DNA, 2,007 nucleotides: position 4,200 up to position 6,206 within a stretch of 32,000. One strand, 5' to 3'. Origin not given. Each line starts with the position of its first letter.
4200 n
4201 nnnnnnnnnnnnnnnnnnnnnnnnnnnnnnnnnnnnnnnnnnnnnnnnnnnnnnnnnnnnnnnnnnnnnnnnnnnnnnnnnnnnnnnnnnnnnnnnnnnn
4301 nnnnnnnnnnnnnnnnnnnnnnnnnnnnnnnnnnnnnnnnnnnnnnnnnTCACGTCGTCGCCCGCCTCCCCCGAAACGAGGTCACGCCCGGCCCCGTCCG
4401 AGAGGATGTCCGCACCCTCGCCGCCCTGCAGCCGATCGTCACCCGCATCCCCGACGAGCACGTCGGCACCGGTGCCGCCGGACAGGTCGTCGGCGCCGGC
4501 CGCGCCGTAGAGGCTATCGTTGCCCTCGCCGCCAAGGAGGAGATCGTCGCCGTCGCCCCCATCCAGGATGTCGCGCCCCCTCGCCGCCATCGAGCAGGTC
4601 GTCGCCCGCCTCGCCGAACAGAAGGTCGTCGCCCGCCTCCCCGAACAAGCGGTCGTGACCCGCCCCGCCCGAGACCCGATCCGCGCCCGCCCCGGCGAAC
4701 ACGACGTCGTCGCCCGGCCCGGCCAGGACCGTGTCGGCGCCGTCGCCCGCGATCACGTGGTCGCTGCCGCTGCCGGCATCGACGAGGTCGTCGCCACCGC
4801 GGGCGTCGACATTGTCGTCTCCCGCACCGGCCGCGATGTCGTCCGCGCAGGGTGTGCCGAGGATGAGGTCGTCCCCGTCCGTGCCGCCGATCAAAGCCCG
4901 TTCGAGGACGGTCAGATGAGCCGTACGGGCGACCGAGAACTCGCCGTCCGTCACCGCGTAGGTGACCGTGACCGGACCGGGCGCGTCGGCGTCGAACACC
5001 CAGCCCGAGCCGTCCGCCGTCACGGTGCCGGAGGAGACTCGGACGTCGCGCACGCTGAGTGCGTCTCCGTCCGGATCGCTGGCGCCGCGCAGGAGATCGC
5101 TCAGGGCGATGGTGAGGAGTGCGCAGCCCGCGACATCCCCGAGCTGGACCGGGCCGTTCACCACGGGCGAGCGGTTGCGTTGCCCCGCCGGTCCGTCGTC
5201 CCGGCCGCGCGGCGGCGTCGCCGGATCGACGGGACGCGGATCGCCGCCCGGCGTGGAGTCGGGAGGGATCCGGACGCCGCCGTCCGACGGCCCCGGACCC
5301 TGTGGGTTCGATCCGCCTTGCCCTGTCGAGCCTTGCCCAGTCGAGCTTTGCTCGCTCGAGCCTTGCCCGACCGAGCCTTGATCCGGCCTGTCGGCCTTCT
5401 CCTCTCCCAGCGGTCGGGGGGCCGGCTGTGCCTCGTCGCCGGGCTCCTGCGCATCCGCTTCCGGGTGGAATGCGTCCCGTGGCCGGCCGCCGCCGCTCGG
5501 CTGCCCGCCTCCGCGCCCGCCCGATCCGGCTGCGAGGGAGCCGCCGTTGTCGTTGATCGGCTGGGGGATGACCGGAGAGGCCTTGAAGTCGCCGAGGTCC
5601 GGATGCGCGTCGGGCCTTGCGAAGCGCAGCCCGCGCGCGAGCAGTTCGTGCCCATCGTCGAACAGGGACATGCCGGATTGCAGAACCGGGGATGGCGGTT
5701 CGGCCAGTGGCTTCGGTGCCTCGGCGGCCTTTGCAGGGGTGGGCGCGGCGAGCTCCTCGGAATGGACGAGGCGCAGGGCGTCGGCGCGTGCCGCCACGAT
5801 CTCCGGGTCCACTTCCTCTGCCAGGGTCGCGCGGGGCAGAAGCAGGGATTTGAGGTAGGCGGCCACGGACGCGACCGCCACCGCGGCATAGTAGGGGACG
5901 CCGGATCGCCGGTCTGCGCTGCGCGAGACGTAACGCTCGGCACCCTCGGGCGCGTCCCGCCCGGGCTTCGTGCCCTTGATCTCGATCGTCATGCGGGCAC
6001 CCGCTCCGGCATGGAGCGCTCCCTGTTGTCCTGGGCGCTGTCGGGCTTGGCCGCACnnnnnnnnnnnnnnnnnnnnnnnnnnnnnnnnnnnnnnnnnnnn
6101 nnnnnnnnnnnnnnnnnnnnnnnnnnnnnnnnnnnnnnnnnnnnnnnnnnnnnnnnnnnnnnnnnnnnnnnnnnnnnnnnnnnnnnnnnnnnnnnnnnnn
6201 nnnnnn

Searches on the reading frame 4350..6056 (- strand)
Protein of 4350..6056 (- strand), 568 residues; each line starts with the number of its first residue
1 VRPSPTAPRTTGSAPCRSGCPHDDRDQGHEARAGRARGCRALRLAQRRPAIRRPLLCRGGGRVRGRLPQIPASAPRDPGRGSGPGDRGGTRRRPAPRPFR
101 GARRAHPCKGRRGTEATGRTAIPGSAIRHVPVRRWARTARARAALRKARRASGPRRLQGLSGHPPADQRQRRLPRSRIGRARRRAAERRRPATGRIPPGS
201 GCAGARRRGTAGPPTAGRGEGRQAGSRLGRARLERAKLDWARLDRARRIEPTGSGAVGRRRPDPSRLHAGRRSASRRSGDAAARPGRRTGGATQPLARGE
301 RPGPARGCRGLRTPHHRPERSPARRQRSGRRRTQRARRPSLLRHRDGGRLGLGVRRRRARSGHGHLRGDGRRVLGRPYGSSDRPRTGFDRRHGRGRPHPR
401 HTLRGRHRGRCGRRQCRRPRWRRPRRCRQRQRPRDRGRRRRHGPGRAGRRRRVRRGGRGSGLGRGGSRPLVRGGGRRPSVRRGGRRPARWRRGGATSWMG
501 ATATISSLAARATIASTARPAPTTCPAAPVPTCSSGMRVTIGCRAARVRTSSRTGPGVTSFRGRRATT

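Call 11: search_protein_families(library=pfam, proteins=[window:4350-6056:-, window:4514-5992:-], max_evalue=0.001)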
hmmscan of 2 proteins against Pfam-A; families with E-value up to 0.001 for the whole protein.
window:4350-6056:- (568 aa): 0 families

window:4514-5992:- (492 aa): 4 families
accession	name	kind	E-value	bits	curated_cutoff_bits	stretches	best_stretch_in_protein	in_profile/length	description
PF00353.25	HemolysinCabind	-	5.2e-23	81.1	23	3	415-449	2-36/36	RTX calcium-binding nonapeptide repeat (4 copies)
PF17892.7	Cadherin_5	-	1.5e-13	50.8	26.5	1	273-362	2-97/98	Cadherin-like domain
PF17963.7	Big_9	-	4.9e-07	31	23.6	1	293-352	19-79/89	Bacterial Ig domain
PF17803.7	Cadherin_4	-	7e-05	23.7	25.1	1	273-330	11-67/71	Bacterial cadherin-like domain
